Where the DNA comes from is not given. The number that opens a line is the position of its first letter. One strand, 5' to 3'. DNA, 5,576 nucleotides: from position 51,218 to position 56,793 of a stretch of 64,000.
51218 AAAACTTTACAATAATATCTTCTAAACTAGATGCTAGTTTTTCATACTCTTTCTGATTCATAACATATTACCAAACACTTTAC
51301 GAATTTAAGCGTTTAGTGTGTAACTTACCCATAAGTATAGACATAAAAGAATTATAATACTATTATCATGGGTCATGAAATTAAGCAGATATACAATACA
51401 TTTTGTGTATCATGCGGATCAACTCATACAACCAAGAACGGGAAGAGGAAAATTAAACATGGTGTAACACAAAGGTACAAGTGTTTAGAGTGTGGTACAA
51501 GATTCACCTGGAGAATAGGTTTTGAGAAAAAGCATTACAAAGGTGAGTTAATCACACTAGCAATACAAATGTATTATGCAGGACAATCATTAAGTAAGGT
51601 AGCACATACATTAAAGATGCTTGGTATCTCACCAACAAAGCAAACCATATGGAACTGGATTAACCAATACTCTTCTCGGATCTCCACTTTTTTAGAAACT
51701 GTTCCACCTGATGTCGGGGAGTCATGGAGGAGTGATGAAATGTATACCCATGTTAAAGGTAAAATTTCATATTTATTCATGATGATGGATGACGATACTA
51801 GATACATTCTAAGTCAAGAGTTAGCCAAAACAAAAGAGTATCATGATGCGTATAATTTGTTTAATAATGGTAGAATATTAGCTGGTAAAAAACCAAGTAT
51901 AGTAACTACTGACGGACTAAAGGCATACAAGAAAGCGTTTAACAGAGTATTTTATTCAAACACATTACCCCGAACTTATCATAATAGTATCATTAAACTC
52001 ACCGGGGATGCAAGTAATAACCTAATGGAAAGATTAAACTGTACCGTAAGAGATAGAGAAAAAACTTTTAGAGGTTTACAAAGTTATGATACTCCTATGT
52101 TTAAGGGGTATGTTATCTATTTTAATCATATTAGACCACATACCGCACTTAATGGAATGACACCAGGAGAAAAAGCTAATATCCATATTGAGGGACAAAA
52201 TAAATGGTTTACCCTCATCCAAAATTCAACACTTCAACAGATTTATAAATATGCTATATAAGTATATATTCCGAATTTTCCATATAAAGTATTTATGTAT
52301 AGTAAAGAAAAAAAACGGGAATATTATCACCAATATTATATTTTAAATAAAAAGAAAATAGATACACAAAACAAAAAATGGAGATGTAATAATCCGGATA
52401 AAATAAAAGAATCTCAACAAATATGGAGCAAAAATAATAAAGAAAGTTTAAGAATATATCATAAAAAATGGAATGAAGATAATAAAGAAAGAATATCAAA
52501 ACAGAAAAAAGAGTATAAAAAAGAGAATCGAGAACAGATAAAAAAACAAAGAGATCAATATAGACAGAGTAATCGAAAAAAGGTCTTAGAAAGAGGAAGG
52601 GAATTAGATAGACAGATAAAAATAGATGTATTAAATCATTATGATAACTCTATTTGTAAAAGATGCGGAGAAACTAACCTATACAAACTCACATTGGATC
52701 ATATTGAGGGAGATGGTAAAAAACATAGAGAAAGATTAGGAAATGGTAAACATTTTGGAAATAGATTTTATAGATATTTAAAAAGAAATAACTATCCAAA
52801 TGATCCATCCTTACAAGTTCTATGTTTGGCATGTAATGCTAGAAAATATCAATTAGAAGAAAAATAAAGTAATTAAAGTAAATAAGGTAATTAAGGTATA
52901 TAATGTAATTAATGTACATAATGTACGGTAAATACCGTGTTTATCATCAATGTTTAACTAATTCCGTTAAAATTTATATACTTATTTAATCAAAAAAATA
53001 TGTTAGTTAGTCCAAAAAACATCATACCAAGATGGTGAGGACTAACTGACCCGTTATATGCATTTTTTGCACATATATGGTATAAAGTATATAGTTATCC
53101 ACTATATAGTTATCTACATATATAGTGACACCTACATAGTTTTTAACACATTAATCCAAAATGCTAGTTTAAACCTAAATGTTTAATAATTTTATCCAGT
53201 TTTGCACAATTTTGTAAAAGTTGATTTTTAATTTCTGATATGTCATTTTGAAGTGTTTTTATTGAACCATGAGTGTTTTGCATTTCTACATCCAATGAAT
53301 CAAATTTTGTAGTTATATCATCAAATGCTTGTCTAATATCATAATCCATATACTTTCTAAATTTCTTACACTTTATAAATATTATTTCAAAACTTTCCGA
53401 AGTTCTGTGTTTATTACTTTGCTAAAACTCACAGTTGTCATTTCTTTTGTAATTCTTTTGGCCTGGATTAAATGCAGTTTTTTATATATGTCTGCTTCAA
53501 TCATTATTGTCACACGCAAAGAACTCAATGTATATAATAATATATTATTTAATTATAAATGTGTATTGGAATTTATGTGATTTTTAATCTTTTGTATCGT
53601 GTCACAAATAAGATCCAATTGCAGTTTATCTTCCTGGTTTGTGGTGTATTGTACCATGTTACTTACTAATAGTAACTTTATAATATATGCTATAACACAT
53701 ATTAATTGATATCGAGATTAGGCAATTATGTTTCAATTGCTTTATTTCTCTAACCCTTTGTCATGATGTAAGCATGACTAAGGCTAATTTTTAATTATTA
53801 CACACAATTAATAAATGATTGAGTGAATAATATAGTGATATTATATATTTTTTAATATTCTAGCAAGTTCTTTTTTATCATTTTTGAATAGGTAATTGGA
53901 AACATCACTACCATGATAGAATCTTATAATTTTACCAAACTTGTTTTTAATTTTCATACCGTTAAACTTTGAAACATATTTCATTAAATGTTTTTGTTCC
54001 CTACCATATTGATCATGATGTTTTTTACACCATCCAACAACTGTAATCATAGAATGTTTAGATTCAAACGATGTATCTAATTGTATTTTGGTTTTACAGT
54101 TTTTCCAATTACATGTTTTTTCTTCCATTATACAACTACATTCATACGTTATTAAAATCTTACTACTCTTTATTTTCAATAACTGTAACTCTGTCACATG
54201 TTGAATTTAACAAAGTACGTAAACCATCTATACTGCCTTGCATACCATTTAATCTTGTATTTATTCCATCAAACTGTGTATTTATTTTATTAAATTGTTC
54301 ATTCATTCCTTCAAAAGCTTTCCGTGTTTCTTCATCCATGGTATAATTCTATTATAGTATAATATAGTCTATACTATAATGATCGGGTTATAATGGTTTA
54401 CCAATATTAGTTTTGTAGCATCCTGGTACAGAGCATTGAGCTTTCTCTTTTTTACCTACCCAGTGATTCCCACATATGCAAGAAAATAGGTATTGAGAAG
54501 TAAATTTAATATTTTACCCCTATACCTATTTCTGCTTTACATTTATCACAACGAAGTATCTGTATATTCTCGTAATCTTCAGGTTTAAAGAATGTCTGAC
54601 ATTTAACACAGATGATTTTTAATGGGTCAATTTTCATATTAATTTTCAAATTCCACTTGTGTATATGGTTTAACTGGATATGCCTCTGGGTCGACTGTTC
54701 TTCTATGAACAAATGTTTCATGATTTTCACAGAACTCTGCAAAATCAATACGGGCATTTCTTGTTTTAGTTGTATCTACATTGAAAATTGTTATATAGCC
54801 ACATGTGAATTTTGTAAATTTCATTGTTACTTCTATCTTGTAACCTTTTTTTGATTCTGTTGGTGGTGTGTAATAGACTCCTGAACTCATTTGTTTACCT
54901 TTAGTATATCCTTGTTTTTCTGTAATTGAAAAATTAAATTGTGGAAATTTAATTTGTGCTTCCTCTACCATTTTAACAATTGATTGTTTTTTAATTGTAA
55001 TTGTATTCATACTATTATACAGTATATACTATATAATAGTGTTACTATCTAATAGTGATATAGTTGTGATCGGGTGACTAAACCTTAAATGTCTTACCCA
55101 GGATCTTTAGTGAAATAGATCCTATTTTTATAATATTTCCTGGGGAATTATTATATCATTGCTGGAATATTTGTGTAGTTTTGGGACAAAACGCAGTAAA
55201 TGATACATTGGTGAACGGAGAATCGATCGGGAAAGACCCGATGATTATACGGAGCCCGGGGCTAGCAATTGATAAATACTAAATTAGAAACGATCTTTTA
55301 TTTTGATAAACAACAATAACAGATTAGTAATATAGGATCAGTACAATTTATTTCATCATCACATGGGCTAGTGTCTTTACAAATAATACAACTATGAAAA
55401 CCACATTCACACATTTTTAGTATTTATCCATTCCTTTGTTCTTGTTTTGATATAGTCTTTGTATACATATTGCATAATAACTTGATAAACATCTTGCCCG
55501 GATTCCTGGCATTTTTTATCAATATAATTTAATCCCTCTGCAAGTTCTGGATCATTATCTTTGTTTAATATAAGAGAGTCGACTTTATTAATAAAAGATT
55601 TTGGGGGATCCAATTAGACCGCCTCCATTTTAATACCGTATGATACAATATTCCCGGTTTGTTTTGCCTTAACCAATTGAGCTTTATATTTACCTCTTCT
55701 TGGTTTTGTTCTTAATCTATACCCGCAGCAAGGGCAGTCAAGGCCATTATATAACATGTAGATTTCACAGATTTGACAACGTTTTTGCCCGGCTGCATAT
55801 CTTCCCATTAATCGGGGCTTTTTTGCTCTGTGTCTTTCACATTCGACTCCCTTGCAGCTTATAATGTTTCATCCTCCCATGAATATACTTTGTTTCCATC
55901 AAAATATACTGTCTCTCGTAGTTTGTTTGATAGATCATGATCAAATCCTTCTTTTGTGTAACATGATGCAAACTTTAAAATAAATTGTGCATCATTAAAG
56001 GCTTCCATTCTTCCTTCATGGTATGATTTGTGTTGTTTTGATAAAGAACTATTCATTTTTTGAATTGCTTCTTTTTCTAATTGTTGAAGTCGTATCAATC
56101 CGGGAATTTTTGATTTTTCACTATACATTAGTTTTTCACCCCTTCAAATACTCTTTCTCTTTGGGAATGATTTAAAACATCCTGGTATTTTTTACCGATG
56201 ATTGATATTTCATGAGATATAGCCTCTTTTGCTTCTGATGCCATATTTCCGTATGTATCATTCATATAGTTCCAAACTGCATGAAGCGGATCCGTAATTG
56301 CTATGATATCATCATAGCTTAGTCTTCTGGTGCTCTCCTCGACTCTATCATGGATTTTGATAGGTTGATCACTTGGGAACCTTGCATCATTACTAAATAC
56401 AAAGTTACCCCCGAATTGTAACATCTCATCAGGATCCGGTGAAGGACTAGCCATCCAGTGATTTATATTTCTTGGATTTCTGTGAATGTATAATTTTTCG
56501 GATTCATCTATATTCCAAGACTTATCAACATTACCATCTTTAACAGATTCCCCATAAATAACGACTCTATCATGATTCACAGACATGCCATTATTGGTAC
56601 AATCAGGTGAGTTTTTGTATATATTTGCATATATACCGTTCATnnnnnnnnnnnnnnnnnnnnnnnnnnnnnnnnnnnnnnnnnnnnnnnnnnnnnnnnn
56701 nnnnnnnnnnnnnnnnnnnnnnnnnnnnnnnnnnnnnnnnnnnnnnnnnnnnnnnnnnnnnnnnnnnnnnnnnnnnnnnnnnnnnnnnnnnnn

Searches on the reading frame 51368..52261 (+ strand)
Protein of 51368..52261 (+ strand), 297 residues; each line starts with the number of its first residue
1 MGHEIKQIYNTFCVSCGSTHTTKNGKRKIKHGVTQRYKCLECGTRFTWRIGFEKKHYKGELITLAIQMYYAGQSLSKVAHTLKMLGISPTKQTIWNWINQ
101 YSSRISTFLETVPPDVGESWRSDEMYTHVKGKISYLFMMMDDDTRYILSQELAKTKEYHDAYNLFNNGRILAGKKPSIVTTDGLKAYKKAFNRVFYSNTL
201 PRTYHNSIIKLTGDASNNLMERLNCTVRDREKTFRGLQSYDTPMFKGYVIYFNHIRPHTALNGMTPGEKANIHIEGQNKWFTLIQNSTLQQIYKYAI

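Call 25: search_protein_families(library=pfam, proteins=[window:51368-52261:+], max_evalue=0.01)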
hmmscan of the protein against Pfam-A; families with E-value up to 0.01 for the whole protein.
window:51368-52261:+ (297 aa): 5 families
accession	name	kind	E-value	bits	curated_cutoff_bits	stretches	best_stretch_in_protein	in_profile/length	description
PF13610.12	DDE_Tnp_IS240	-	1e-13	52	27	1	118-242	2-121/139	DDE domain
PF00665.32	rve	-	1.1e-05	26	32.6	1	117-196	5-88/102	Integrase core domain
PF13683.12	rve_3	-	5.8e-05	23.2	26.5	1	216-266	15-67/67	Integrase core domain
PF03050.20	DDE_Tnp_IS66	-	0.0067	16.3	23.1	0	64-191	12-142/284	Transposase IS66 family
PF13333.12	rve_2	-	0.0091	16.6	22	0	233-267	16-49/56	Integrase core domain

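Call 69: find_related_loci(query=A1, collection=viral_contigs, flank=10000)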
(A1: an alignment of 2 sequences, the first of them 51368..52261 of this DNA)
Query A1 (297 aa) in viral_contigs; peptide patterns used: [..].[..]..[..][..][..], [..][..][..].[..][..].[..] (x = any residue, [..] = any of these).
307 stretches matched a pattern, but none encodes a relative of the query by tblastn (E <= 1e-3).

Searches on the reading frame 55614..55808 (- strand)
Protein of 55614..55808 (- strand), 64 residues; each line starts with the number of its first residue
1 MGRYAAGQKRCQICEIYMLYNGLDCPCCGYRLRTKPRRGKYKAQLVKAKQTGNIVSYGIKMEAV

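Call 85: search_protein_families(library=pfam, proteins=[window:55614-55808:-], max_evalue=1)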
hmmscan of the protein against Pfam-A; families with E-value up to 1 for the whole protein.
window:55614-55808:- (64 aa): 2 families
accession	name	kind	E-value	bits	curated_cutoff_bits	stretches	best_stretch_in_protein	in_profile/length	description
PF14206.11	Cys_rich_CPCC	-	0.025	14.8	24.5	1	24-41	2-18/75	Cysteine-rich CPCC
PF23969.1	DUF7296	-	0.15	13.1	27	1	21-51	51-82/115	Domain of unknown function (DUF7296)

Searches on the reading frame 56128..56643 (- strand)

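Call 11: search_protein_families(library=pfam, proteins=[window:56128-56643:-], max_evalue=0.01)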
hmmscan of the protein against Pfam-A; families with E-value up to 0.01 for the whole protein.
window:56128-56643:- (171 aa): 0 families

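Call 18: search_protein_families(library=phrogs, proteins=[window:56128-56643:-], max_evalue=0.01)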
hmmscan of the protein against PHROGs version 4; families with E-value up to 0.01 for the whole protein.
window:56128-56643:- (171 aa): 1 family
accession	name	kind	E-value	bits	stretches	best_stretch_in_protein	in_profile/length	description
phrog_6045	-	unknown function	0.0075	17.2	0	2-34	9-42/132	-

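Call 85: search_protein_families(library=pfam, proteins=[window:56128-56643:-], max_evalue=1)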
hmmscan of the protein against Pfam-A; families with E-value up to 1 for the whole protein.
window:56128-56643:- (171 aa): 0 families
